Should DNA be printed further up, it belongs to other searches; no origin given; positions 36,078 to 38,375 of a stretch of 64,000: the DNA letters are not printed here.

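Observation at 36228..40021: ATGA-coupled pair: T9SS cargo protein with DUF1573/ASH repeats plus a 667-aa secreted/outer-membrane partner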

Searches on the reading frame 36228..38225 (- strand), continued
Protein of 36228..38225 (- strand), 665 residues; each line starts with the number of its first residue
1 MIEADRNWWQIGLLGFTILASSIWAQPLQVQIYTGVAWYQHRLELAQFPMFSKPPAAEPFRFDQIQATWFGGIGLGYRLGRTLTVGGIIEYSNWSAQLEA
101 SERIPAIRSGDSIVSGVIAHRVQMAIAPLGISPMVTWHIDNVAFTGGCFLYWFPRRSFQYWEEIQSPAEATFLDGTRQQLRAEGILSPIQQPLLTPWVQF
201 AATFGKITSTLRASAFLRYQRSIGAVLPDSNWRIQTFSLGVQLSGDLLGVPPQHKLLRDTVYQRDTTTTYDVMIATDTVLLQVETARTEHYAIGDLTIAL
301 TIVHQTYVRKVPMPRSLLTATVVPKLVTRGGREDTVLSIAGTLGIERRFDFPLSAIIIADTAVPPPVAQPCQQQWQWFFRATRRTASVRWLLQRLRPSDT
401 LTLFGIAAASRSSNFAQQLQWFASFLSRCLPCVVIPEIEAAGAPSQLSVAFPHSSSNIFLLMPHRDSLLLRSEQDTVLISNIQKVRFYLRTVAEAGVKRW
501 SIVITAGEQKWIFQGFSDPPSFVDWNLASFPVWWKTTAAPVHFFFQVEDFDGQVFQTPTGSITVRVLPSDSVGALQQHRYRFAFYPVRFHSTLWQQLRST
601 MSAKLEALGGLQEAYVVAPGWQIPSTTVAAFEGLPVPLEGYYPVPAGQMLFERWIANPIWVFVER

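Call 28: search_protein_families(library=pfam, proteins=[L007:1567-3339:+, L005:2769-4589:+, L003:6244-8004:+], max_evalue=10)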
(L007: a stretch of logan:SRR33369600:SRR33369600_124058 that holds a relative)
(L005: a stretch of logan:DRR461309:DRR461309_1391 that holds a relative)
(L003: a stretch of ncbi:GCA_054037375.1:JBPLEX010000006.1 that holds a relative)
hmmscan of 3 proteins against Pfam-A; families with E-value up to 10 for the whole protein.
L007:1567-3339:+ (590 aa): 16 families
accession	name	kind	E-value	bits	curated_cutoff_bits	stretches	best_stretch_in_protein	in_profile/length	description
PF22544.2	HYDIN_VesB_CFA65-like_Ig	-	6.7e-17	62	25.5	3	253-340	1-87/100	HYDIN/CFA65/VesB-like, Ig-like domain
PF15780.11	ASH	-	1e-11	45.3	27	3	261-334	13-85/98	Abnormal spindle-like microcephaly-assoc'd, ASPM-SPD-2-Hydin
PF24507.1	Ig_CFAP65_4th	-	2.1e-09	38.1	27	3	179-222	22-63/76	CFAP65, fourth Ig-like domain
PF12371.14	TMEM131_like_N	-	5.7e-07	30.1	28.8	2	256-339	2-84/84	Transmembrane protein 131-like N-terminal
PF22066.2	Cep192_D8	-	3.3e-06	27.7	33.5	2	30-60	8-38/101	Cep192 domain 8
PF22073.2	Cep192_D4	-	1.1e-05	26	35.5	2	253-337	2-92/112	Cep192 domain 4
PF24771.2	Ig_CFAP74_1st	-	9.9e-05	23.1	29.2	2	42-109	15-81/97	CFAP74 first Ig-like domain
PF07610.17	DUF1573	-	0.00029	21.2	26.1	2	77-108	45-77/98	Protein of unknown function (DUF1573)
PF22065.2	Cep192_D7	-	0.00038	20.8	27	1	295-332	62-97/125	Cep192 domain 7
PF18962.6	Por_Secre_tail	-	0.0026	18.5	27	1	513-584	2-70/75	Secretion system C-terminal sorting domain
PF24798.1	Ig-CFAP74_4th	-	0.0028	18.2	28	1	259-342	3-84/95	CFAP74 forth Ig-like domain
PF25249.1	Ig_CFAP65_7th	-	0.039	14.2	28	1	310-335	56-81/120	CFAP65, seventh Ig-like domain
PF21633.3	MOV-10_Ig-like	-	0.14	12.6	27.4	1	32-108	21-100/126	Helicase MOV-10, Ig-like domain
PF24770.2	Ig-CFAP74_2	-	0.15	13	27.4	0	193-221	138-166/185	CFAP74 second Ig-like domain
PF13473.12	Cupredoxin_1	-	0.18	12.3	27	1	7-63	3-60/104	Cupredoxin-like domain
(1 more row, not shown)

L005:2769-4589:+ (606 aa): 10 families
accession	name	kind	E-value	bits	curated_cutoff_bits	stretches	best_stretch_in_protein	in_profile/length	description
PF22073.2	Cep192_D4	-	2.6e-15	57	35.5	3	46-148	5-111/112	Cep192 domain 4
PF12371.14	TMEM131_like_N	-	4.1e-12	46.6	28.8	3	268-342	5-77/84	Transmembrane protein 131-like N-terminal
PF15780.11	ASH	-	1.9e-10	41.2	27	2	44-129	4-88/98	Abnormal spindle-like microcephaly-assoc'd, ASPM-SPD-2-Hydin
PF22544.2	HYDIN_VesB_CFA65-like_Ig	-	1.2e-07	32.3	25.5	2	197-245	44-91/100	HYDIN/CFA65/VesB-like, Ig-like domain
PF24507.1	Ig_CFAP65_4th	-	4e-07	30.8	27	2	190-242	13-65/76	CFAP65, fourth Ig-like domain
PF22067.2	Cep192_D3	-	0.00051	20.5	27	2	175-226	19-70/99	Cep192 domain 3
PF22066.2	Cep192_D8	-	0.015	15.9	33.5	0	53-138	14-93/101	Cep192 domain 8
PF22060.2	Cep192_D1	-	0.03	14.5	27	1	209-235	67-93/123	Cep192 domain 1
PF24291.1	Ig_CFAP65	-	0.093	13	27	0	202-257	64-118/121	Cilia- and flagella-associated protein 65-like, Ig-like domain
PF21633.3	MOV-10_Ig-like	-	0.11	13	27.4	1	210-241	77-108/126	Helicase MOV-10, Ig-like domain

L003:6244-8004:+ (586 aa): 10 families
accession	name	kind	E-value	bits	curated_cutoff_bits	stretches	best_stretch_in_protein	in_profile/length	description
PF22073.2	Cep192_D4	-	8.8e-18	65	35.5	3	35-132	9-111/112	Cep192 domain 4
PF15780.11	ASH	-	4.1e-11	43.3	27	2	33-114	10-89/98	Abnormal spindle-like microcephaly-assoc'd, ASPM-SPD-2-Hydin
PF12371.14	TMEM131_like_N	-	2.4e-09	37.7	28.8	2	37-113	8-82/84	Transmembrane protein 131-like N-terminal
PF24798.1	Ig-CFAP74_4th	-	1.5e-07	32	28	2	34-116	3-82/95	CFAP74 forth Ig-like domain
PF24507.1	Ig_CFAP65_4th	-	2.7e-07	31.3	27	2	164-224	3-63/76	CFAP65, fourth Ig-like domain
PF22067.2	Cep192_D3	-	0.00035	21.1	27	1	34-122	6-91/99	Cep192 domain 3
PF22544.2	HYDIN_VesB_CFA65-like_Ig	-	0.00063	20.4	25.5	1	249-334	3-88/100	HYDIN/CFA65/VesB-like, Ig-like domain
PF24291.1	Ig_CFAP65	-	0.0013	18.9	27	1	282-351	54-120/121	Cilia- and flagella-associated protein 65-like, Ig-like domain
PF25249.1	Ig_CFAP65_7th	-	0.0072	16.5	28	1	304-332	57-85/120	CFAP65, seventh Ig-like domain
PF22066.2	Cep192_D8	-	0.027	15.2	33.5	0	33-114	9-85/101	Cep192 domain 8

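Call 33: find_related_loci(query=A4, collection=genome_contigs, flank=8000)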
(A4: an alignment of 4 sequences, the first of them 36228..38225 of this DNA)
Query A4 (665 aa) in genome_contigs; peptide patterns used: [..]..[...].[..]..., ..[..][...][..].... (x = any residue, [..] = any of these).
40 stretches matched a pattern; 9 encode a relative of the query (tblastn E <= 1e-3); 8 distinct loci.
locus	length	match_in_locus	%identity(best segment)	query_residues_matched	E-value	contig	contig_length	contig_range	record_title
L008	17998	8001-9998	88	1-665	0e+0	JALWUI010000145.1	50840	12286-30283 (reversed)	MAG: Candidatus Kapaibacterium sp. isolate M2_metabat2_scaf2bin.264 M2_NODE_451_length_50840_cov_2.948475, whole genome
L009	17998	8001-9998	85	1-665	0e+0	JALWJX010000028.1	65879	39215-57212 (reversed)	MAG: Candidatus Kapaibacterium sp. isolate M17_metabat1_scaf2bin.117 M17_NODE_151_length_65879_cov_2.168436, whole genom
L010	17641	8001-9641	21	4-565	7e-16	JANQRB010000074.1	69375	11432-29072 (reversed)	MAG: Candidatus Kapaibacterium sp. isolate IP29b_bin.46 k99_95666, whole genome shotgun sequence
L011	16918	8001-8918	23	16-317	1e-11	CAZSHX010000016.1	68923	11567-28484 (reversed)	MAG TPA_asm: uncultured Hyphomicrobiales bacterium isolate SRP284006_co1_568 genome assembly, contig: NODE_491_length_68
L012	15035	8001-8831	25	42-313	7e-11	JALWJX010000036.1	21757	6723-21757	MAG: Candidatus Kapaibacterium sp. isolate M17_metabat1_scaf2bin.117 M17_NODE_1797_length_21757_cov_1.753121, whole geno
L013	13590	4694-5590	26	43-345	1e-10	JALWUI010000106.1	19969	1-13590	MAG: Candidatus Kapaibacterium sp. isolate M2_metabat2_scaf2bin.264 M2_NODE_2700_length_19969_cov_2.411249, whole genome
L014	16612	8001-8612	22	115-322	7e-6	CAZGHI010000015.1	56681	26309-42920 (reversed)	MAG TPA_asm: uncultured Hyphomicrobiales bacterium isolate SRP290908_co2_40 genome assembly, contig: NODE_632_length_566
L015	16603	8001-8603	23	113-313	1e-11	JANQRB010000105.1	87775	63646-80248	MAG: Candidatus Kapaibacterium sp. isolate IP29b_bin.46 k99_2341061, whole genome shotgun sequence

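Call 40: predict_structure(alignment_id=A1)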
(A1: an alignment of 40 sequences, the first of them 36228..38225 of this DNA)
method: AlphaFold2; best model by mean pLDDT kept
length: 665 residues; sequences in the alignment: 40
mean_pLDDT: 81.9   pTM: 0.51
mean pLDDT of the five models: 81.9, 79.5, 77.1, 77.1, 75.6
residues with pLDDT >= 90: 223; 70-90: 321; 50-70: 107; < 50: 14
segments of 3 or more residues with pLDDT < 50: 1-3, 443-453
pLDDT, mean of each block of 10 residues (from residue 1): 59 76 75 96 83 86 87 93 95 93 84 88 95 96 97 95 91 90 88 95 88 96 90 94 83 67 88 83 90 79 91 86 93 90 83 73 62 78 76 79 73 73 83 77 44 61 67 81 93 92 89 89 86 67 95 94 83 70 67 67 69 79 65 73 77 68 75
secondary structure, 60 per line:
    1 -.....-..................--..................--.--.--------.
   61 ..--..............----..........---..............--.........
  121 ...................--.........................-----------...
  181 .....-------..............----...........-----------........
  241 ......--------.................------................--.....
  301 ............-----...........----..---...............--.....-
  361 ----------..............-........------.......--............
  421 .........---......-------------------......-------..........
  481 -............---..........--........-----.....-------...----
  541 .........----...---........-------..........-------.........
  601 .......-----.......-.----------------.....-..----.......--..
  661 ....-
elements in order: H2-6 H8-25 E28-45 E60-62 E65-78 E83-92 E96-109 E112-139 E142-166 E178-185 E193-206 E211-221 E233-246 E255-271 E278-293 E296-312 E318-328 E338-352 E355-359 H371-381 E382-384 H386-393 E400-406 H409-429 E433-438 E458-463 E471-480 E482-493 E497-506 E509-516 E522-526 E541-549 E554-556 E560-567 E575-584 H592-607 E613-619 E638-642 H650-656 E659-664

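Call 42: fold_search(model_id=the predicted structure, library=pdb)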
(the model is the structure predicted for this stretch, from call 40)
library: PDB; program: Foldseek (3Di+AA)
matches with E <= 10: 815; with E <= 0.001: 45
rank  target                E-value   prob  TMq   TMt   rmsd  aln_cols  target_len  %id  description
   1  9a2m_MODEL_1_A        5.2e-07  1.00  0.17  0.28   9.4       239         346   12  Model of E. coli OmpA by in-cell photo-crosslinking MS and deep learning (released 2023-02-24)
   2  7xw0_A                9.5e-07  1.00  0.18  0.37  10.0       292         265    9  Crystal structure of pOmpT (released 2023-05-31)
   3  9fzd_A                1.6e-06  1.00  0.17  0.48   7.7       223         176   12  Structure of OmpA-long in complex with nanobody Nb39 (released 2024-07-17)
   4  7xw0_B                1.7e-06  1.00  0.18  0.35   9.3       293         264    9  Crystal structure of pOmpT (released 2023-05-31)
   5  9fzc_A                2.9e-06  1.00  0.16  0.46   8.1       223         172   12  Structure of OmpA-short in complex with nanobody Nb01 (released 2024-07-17)
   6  3qrc_B                3.9e-06  1.00  0.16  0.52   8.0       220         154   12  The crystal structure of Ail, the attachment invasion locus protein of Yersinia pestis, in complex with the heparin an (released 2011-11-23)
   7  9nh2_A                4.3e-06  1.00  0.18  0.45   8.5       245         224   10  In situ cryo-EM structure of porin III of the Legionella Dot/Icm T4SS machine (released 2025-09-17)
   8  3qrc_A                5.9e-06  1.00  0.16  0.52   7.8       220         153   11  The crystal structure of Ail, the attachment invasion locus protein of Yersinia pestis, in complex with the heparin an (released 2011-11-23)
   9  1p4t                  1.5e-05  1.00  0.15  0.55   9.9       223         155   10  Crystal structure of Neisserial surface protein A (NspA) (released 2003-07-22)
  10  1bxw                  2.0e-05  1.00  0.15  0.46  10.7       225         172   13  OUTER MEMBRANE PROTEIN A (OMPA) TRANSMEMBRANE DOMAIN (released 1998-10-14)
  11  9nh1_B                4.4e-05  1.00  0.15  0.31  24.1       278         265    7  In situ cryo-EM structure of porin I of the Legionella Dot/Icm T4SS machine (released 2025-09-17)
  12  9nh1_C                6.0e-05  1.00  0.15  0.32  24.1       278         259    6  In situ cryo-EM structure of porin I of the Legionella Dot/Icm T4SS machine (released 2025-09-17)
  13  2r4p_A                8.6e-05  0.99  0.12  0.17  23.0       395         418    6  Crystal structure of the long-chain fatty acid transporter FadL mutant G212E (released 2008-09-16)
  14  9nh1_A                1.0e-04  1.00  0.16  0.34  23.5       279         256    6  In situ cryo-EM structure of porin I of the Legionella Dot/Icm T4SS machine (released 2025-09-17)
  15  3pgs_B                1.0e-04  0.99  0.13  0.18  23.5       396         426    6  Phe3Gly mutant of EcFadL (released 2011-05-25)
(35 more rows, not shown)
